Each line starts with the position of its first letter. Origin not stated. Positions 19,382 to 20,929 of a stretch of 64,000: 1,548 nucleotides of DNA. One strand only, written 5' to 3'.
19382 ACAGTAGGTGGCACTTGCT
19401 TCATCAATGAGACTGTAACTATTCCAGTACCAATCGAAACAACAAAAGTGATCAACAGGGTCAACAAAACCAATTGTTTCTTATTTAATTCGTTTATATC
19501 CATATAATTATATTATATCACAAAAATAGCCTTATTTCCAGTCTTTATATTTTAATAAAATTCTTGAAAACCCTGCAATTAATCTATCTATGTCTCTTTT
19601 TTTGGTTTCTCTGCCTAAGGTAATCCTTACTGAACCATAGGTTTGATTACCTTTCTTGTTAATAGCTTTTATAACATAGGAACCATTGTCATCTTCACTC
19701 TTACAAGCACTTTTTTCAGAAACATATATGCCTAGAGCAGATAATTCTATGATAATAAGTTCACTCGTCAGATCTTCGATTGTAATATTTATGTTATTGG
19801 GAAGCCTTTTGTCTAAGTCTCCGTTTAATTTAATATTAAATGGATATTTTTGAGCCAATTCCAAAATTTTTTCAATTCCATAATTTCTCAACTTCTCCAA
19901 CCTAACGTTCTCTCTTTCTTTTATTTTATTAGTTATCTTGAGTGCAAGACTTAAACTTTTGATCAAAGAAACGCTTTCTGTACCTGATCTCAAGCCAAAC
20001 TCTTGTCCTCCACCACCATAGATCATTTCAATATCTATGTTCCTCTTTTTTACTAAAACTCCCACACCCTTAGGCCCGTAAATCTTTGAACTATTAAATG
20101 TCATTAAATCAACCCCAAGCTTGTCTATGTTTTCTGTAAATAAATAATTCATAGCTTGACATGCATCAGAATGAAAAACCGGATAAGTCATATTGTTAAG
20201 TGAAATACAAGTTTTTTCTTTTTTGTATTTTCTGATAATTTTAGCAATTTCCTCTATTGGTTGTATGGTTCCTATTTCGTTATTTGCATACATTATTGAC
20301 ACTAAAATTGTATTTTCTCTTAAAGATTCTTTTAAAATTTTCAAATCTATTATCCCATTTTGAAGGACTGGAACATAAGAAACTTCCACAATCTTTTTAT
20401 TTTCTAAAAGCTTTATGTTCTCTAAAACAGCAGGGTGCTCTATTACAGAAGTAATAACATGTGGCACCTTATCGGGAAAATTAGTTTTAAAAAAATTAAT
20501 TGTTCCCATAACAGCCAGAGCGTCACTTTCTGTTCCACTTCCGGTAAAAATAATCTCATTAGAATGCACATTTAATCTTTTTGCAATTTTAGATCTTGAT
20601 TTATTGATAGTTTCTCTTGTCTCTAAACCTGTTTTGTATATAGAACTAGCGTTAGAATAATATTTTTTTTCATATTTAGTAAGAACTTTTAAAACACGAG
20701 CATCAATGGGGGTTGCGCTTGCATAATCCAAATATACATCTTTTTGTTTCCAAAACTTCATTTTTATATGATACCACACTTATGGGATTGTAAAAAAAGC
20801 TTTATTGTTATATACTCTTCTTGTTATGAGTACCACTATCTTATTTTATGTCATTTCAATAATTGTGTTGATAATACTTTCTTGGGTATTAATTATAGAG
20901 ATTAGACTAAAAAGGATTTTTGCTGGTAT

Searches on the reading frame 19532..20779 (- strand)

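Call 89: search_protein_families(library=pfam, proteins=[window:19532-20779:-], max_evalue=0.00001)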
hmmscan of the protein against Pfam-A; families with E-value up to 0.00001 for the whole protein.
window:19532-20779:- (415 aa): 1 family
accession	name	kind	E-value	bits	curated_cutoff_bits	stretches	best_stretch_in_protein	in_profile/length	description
PF00266.25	Aminotran_5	-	3.6e-53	181.3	21.5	1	15-400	1-371/371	Aminotransferase class-V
